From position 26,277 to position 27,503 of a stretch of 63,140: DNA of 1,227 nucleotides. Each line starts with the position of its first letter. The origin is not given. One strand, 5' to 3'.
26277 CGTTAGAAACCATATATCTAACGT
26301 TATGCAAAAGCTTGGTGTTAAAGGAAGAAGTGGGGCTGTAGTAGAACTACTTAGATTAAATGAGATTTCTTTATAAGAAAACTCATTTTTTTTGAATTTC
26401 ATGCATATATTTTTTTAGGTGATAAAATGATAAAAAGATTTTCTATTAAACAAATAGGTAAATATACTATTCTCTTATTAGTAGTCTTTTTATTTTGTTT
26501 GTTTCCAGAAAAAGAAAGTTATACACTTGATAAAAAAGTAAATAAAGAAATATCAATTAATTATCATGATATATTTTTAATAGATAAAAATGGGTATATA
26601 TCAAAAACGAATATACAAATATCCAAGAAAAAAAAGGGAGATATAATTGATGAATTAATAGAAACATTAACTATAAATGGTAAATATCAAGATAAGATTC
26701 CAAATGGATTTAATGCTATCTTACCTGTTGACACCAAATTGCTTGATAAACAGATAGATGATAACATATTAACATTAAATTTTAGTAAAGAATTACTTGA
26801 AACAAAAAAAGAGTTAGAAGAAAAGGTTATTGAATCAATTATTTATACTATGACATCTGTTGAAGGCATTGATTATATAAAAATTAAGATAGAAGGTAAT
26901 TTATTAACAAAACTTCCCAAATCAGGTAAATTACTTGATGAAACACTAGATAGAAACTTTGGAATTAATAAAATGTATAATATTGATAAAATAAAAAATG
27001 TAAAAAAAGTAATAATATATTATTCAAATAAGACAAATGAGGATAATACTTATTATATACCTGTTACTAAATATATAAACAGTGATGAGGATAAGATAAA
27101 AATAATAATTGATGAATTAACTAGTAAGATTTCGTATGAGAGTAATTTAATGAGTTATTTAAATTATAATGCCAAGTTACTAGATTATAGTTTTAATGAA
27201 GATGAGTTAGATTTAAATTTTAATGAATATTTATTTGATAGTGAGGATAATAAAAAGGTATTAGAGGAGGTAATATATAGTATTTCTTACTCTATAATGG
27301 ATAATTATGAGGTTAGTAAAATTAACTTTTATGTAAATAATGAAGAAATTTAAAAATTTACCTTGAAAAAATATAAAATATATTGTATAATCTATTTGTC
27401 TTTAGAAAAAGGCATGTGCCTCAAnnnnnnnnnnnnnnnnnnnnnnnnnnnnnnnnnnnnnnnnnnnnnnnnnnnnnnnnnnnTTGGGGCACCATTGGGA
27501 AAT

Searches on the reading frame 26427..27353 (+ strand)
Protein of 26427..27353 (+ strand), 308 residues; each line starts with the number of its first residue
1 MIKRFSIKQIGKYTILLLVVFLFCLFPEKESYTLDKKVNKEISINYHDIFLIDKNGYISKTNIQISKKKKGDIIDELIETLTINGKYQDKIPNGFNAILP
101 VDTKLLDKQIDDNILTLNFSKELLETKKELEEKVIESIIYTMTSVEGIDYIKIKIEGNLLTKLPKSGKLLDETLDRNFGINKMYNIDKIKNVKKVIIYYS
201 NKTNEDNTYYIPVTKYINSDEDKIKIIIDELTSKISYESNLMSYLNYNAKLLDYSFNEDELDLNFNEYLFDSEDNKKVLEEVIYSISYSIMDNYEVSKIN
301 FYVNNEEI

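Call 9: search_protein_families(library=pfam, proteins=[window:26427-27353:+], max_evalue=0.01)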
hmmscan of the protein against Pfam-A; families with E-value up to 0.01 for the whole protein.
window:26427-27353:+ (308 aa): 1 family
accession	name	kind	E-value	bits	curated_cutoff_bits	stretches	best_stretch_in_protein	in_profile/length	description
PF10646.14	Germane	-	3.9e-27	95.6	23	2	51-159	4-115/117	Sporulation and spore germination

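Call 13: find_encoding_contigs(protein=window:26427-27353:+, flank=10000, max_places=10)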
Protein window:26427-27353:+ (308 aa): 8 contigs read that carry it; 4 places shown.
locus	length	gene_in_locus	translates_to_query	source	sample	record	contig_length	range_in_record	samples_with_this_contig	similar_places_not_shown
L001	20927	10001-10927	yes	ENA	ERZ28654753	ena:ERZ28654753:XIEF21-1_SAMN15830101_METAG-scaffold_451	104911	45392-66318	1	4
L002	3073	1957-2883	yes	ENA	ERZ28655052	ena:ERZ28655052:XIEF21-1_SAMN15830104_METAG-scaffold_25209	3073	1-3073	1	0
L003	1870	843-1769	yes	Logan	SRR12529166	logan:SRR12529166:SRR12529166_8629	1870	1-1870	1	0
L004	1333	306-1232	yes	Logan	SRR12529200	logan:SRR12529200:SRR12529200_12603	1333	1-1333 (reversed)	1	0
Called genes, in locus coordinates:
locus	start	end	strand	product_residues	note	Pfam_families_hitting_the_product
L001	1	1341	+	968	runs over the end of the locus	PF02811:PHP, PF07733:DNA_pol3_alpha, PF17657:DNA_pol3_finger, PF14579:HHH_6, PF01336:tRNA_anti-codon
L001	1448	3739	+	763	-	PF00005:ABC_tran, PF02463:SMC_N (weak), PF13304:AAA_21 (faint), PF02687:FtsX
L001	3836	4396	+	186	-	PF00625:Guanylate_kin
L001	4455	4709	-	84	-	-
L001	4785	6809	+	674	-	PF03717:PBP_dimer, PF00905:Transpeptidase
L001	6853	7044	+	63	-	PF00471:Ribosomal_L33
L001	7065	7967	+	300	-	PF00056:Ldh_1_N, PF02866:Ldh_1_C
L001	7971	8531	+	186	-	PF08207:EFP_N, PF01132:EFP, PF09285:Elong-fact-P_C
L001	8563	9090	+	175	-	-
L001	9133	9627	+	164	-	PF12685:SpoIIIAH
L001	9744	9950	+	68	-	PF00196:GerE, PF04545:Sigma70_r4, PF08281:Sigma70_r4_2, PF04967:HTH_10 (faint), PF08279:HTH_11 (weak)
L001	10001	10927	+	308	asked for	PF10646:Germane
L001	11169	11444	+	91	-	-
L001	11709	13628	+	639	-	PF00239:Resolvase, PF07508:Recombinase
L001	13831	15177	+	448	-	PF06009: (faint), PF01076:Mob_Pre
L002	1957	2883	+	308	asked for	PF10646:Germane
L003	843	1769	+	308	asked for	PF10646:Germane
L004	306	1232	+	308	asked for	PF10646:Germane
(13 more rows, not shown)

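Call 48: find_related_loci(query=window:26427-27353:+, collection=genome_contigs, flank=10000)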
Query window:26427-27353:+ (308 aa) in genome_contigs; peptide patterns used: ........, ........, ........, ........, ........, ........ (x = any residue, [..] = any of these).
153 stretches matched a pattern; 2 encode a relative of the query (tblastn E <= 1e-3); 2 distinct loci.
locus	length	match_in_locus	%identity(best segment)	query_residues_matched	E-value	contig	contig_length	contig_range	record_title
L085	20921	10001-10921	77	1-308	6e-135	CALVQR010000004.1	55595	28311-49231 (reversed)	MAG: uncultured Bacilli bacterium isolate BRZ_AQ__bin80 genome assembly, contig: BRZ_AQ__NODE_1080_length_55595_cov_4.75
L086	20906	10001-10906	38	1-308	2e-50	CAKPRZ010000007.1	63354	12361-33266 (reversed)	MAG: uncultured Bacilli bacterium isolate REFINED_METABAT215_TOP10_CONTIGS_1500_ASSEMBLY_K77_MERGED__Hadza_PheChl_Fiber-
